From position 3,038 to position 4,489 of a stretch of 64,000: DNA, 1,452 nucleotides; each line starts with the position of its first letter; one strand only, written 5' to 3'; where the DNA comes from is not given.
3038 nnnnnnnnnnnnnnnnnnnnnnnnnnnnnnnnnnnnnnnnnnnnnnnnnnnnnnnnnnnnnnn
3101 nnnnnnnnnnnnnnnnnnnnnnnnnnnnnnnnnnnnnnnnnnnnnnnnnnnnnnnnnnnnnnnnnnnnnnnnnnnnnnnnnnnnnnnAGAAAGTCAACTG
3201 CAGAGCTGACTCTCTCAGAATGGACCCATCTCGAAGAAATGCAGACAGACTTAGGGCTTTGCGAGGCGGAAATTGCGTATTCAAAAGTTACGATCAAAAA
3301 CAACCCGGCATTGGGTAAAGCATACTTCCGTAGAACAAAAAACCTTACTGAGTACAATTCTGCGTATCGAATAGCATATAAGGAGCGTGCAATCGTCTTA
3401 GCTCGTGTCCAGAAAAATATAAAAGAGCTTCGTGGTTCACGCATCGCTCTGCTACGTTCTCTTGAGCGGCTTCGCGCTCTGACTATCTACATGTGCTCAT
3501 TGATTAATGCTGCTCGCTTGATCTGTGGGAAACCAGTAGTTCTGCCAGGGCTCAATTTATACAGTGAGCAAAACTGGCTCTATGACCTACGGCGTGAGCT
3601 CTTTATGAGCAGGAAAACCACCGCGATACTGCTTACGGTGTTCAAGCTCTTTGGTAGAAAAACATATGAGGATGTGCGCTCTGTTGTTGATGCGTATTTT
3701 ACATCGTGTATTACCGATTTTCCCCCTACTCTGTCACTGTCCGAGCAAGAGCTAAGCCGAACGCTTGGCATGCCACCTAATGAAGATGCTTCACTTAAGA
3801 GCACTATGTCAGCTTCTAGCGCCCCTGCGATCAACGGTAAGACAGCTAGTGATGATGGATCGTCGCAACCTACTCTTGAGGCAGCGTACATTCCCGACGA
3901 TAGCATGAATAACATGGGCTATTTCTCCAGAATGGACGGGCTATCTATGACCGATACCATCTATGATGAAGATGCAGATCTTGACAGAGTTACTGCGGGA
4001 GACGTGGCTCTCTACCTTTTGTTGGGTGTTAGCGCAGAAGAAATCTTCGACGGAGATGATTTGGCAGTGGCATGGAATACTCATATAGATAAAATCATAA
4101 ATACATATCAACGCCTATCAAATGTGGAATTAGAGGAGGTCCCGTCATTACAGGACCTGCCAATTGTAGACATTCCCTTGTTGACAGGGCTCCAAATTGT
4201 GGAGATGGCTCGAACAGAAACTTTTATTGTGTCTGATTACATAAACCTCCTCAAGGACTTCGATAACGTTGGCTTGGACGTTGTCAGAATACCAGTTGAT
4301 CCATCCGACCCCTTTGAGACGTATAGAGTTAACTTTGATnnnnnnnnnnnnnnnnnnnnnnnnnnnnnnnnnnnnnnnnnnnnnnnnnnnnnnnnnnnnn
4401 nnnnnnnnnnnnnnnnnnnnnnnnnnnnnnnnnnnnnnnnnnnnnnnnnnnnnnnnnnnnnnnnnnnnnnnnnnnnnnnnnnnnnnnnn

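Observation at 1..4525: Head-to-head pair of paralogous lineage-specific genes with start codons 2 nt apart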

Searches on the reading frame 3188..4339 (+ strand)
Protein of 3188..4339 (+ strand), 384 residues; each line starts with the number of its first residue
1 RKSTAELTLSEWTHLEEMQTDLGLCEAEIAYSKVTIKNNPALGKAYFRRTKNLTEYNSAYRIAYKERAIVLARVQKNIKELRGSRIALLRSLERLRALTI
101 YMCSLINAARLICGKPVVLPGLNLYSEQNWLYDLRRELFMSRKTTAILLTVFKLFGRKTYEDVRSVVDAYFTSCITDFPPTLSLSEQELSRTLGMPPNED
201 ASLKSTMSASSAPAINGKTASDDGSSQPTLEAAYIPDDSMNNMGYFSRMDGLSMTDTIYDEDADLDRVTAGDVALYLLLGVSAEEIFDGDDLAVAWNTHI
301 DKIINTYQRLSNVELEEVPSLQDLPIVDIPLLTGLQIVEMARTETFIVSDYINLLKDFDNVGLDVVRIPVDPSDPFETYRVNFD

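Call 38: search_protein_representatives(alignment_id=A4)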
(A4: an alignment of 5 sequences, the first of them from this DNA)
Query: 5 sequences, 378 profile positions. Proteins with E-value up to 0.001 (for the whole library): 18; up to 1e-10: 16; up to 1e-30: 9. The best 18 are listed.
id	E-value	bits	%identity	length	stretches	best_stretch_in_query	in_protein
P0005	9.7e-203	689.6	-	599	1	1-378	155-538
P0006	1.2e-184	630.0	-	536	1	2-378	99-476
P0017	1.2e-47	179.2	-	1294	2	14-178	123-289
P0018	4.4e-46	174.0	-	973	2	13-226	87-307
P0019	1.5e-44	169.0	-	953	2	11-181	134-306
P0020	1.2e-43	166.0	-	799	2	8-196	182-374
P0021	2.4e-43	165.0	-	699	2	15-187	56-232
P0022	1.7e-34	135.9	-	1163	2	11-181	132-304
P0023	1.5e-33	132.8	-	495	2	12-187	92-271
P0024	1.8e-29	119.3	-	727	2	13-175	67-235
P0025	2.2e-27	112.5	-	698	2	13-177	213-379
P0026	7.2e-26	107.5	-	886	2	4-212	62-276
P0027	1.5e-24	103.2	-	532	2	17-175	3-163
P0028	8.1e-19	84.3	-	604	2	12-179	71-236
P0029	1.1e-13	67.4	-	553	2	7-184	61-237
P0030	1.2e-13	67.3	-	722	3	9-179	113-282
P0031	2.2e-05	40.0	-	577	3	10-103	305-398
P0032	1.5e-04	37.3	-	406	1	15-177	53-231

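Call 39: list_cluster_members(proteins=[P0017, P0018, P0019, P0020, P0021, P0022, P0023, P0024, P0025, P0026])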
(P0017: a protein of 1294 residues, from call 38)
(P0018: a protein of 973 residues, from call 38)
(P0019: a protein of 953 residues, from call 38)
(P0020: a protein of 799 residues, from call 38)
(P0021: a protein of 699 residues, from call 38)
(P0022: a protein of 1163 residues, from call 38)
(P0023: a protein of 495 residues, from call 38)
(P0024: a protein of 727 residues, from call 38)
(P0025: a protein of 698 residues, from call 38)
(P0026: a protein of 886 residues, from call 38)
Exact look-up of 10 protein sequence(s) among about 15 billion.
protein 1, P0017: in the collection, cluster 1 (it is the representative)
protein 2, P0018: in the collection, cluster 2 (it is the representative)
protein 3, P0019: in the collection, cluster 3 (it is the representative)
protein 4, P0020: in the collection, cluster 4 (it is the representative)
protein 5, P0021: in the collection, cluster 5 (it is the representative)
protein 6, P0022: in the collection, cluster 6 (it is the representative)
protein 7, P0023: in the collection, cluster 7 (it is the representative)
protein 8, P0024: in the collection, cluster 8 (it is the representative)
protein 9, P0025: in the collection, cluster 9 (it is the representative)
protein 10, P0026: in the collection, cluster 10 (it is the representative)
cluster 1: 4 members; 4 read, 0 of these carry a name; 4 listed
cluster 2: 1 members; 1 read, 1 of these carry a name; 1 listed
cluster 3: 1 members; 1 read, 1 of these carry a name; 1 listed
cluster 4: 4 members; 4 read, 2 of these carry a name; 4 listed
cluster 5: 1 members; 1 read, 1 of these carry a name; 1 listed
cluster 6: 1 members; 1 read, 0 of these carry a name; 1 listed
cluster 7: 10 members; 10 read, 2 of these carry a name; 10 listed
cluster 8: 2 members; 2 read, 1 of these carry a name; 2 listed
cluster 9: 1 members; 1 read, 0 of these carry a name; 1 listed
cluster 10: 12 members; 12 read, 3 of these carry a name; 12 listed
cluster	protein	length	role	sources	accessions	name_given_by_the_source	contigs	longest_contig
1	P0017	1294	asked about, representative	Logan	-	-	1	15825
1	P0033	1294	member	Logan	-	-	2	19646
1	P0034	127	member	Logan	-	-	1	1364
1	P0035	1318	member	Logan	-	-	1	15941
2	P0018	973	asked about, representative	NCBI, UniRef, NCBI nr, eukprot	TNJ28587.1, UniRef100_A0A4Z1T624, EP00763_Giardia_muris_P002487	hypothetical protein GMRT_12751 [Giardia muris] | Uncharacterized protein n=1 Tax=Giardia muris TaxID=5742 RepID=A0A4Z1T624_GIAMU | TNJ28587.1 hypothetical protein GMRT_12751 [Giardia muris]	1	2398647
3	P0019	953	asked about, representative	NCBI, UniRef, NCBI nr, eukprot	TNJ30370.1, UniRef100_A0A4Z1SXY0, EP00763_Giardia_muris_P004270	hypothetical protein GMRT_13072 [Giardia muris] | Uncharacterized protein n=1 Tax=Giardia muris TaxID=5742 RepID=A0A4Z1SXY0_GIAMU | TNJ30370.1 hypothetical protein GMRT_13072 [Giardia muris]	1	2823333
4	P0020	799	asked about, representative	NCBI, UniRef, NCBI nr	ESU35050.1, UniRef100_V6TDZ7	Hypothetical protein DHA2_153802 [Giardia duodenalis] | Uncharacterized protein n=1 Tax=Giardia intestinalis TaxID=5741 RepID=V6TDZ7_GIAIN | Hypothetical protein DHA2_153802 [Giardia intestinalis]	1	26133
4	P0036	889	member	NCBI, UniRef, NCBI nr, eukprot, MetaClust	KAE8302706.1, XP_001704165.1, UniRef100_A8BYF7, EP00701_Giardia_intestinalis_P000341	hypothetical protein GL50803_0016230 [Giardia duodenalis] | Uncharacterized protein n=1 Tax=Giardia intestinalis (strain ATCC 50803 / WB clone C6) ... | uncharacterized protein GL50803_0016230 [Giardia intestinalis]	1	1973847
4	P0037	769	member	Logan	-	-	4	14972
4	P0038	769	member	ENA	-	-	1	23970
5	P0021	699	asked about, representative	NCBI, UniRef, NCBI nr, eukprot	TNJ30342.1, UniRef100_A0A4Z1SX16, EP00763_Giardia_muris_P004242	hypothetical protein GMRT_10388 [Giardia muris] | Uncharacterized protein n=1 Tax=Giardia muris TaxID=5742 RepID=A0A4Z1SX16_GIAMU | TNJ30342.1 hypothetical protein GMRT_10388 [Giardia muris]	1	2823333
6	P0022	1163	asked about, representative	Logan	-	-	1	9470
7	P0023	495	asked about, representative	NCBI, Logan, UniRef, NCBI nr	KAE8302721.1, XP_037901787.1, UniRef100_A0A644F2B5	hypothetical protein GL50803_0061043 [Giardia duodenalis] | Uncharacterized protein n=1 Tax=Giardia intestinalis (strain ATCC 50803 / WB clone C6) ... | hypothetical protein GL50803_0061043 [Giardia intestinalis]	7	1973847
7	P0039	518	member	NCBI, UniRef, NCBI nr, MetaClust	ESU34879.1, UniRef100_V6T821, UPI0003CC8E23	Hypothetical protein DHA2_153815 [Giardia duodenalis] | Uncharacterized protein n=1 Tax=Giardia intestinalis TaxID=5741 RepID=V6T821_GIAIN | Hypothetical protein DHA2_153815 [Giardia intestinalis]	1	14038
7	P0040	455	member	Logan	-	-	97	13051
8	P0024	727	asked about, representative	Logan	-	-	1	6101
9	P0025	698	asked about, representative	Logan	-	-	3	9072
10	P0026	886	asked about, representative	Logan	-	-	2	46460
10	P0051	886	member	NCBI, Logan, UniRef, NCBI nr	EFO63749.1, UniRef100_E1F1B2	Hypothetical protein GLP15_3862 [Giardia lamblia P15] | Uncharacterized protein n=1 Tax=Giardia intestinalis (strain P15) TaxID=658858 ...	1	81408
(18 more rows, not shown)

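Call 63: list_cluster_members(proteins=[P0027, P0028, P0029, P0030, P0031, P0032])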
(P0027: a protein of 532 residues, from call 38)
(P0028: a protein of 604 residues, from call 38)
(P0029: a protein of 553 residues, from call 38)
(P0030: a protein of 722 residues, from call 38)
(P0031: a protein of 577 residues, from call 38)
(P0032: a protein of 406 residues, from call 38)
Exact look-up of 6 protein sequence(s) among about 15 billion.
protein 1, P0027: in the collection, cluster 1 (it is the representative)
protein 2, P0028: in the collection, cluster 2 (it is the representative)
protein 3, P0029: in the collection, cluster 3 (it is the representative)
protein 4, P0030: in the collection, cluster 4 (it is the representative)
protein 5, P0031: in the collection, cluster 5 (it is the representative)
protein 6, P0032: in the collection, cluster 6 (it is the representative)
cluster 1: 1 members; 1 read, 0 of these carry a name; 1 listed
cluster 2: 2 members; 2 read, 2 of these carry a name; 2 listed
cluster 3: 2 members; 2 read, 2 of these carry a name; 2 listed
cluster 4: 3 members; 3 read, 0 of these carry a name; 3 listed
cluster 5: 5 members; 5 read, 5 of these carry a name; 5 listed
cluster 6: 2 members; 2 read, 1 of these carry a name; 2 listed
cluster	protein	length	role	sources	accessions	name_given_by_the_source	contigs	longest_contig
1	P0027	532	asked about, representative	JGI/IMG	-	-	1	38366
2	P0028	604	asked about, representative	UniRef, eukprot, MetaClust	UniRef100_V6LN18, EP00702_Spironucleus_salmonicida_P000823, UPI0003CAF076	Uncharacterized protein n=1 Tax=Spironucleus salmonicida TaxID=348837 RepID=V6LN18_9EUKA | EST42114.1 hypothetical protein SS50377_18423 [Spironucleus salmonicida] | status=active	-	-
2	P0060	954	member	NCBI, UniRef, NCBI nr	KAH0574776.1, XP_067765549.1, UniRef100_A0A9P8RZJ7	hypothetical protein SS50377_22391 [Spironucleus salmonicida] | Uncharacterized protein n=1 Tax=Spironucleus salmonicida TaxID=348837 ...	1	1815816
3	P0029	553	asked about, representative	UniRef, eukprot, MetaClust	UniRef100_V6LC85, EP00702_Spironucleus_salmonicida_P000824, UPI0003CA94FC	Uncharacterized protein n=1 Tax=Spironucleus salmonicida TaxID=348837 RepID=V6LC85_9EUKA | EST42115.1 hypothetical protein SS50377_18424 [Spironucleus salmonicida] | status=active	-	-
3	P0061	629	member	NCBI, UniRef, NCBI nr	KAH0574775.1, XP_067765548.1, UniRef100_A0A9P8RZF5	hypothetical protein SS50377_22390 [Spironucleus salmonicida] | Uncharacterized protein n=1 Tax=Spironucleus salmonicida TaxID=348837 ...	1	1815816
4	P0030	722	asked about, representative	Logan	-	-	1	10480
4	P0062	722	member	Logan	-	-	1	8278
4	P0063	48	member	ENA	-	-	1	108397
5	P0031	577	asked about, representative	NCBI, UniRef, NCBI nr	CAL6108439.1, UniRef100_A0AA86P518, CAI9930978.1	Conserved_hypothetical protein [Hexamita inflata] | Uncharacterized protein n=1 Tax=Hexamita inflata TaxID=28002 RepID=A0AA86P518_9EUKA | Conserved hypothetical protein [Hexamita inflata]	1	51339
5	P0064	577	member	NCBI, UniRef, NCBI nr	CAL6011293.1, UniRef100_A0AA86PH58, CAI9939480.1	Conserved_hypothetical protein [Hexamita inflata] | Uncharacterized protein n=1 Tax=Hexamita inflata TaxID=28002 RepID=A0AA86PH58_9EUKA | Conserved hypothetical protein [Hexamita inflata]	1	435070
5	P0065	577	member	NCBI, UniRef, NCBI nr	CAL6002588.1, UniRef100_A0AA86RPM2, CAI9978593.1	Conserved_hypothetical protein [Hexamita inflata] | Uncharacterized protein n=1 Tax=Hexamita inflata TaxID=28002 RepID=A0AA86RPM2_9EUKA | Conserved hypothetical protein [Hexamita inflata]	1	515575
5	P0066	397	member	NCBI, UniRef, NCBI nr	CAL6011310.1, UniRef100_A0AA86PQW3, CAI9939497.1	Conserved_hypothetical protein [Hexamita inflata] | Uncharacterized protein n=1 Tax=Hexamita inflata TaxID=28002 RepID=A0AA86PQW3_9EUKA | Conserved hypothetical protein [Hexamita inflata]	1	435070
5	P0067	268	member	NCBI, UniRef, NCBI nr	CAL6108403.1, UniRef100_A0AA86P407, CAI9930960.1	Conserved_hypothetical protein [Hexamita inflata] | Uncharacterized protein n=1 Tax=Hexamita inflata TaxID=28002 RepID=A0AA86P407_9EUKA | Conserved hypothetical protein [Hexamita inflata]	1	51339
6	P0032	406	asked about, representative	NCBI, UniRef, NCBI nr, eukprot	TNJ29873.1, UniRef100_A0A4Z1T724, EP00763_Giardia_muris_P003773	hypothetical protein GMRT_10298 [Giardia muris] | Uncharacterized protein n=1 Tax=Giardia muris TaxID=5742 RepID=A0A4Z1T724_GIAMU | TNJ29873.1 hypothetical protein GMRT_10298 [Giardia muris]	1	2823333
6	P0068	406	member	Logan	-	-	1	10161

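Call 73: find_encoding_contigs(protein=P0061, flank=8000, max_places=1)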
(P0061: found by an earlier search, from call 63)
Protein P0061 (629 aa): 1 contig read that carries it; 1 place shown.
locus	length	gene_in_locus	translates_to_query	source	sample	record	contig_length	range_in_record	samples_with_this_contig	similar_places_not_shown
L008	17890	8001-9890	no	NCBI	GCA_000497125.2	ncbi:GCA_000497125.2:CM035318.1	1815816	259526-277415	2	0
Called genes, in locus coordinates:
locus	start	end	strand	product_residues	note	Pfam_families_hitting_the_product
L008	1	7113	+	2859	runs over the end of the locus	PF12624:VPS13_N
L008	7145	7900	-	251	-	PF06705:SF-assemblin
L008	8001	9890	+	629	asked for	-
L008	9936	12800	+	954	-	PF21566:NagA_C (faint), PF15637:Tox-HNH-HHH (faint), PF11387:DUF2795 (faint)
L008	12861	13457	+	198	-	-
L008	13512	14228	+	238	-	-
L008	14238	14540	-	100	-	-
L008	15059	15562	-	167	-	-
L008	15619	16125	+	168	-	-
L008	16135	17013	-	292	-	PF24681:Kelch_KLHDC2_KLHL20_DRC7 (weak), PF13415:Beta-prop_FBX42 (faint)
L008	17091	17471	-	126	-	-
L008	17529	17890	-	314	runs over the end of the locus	-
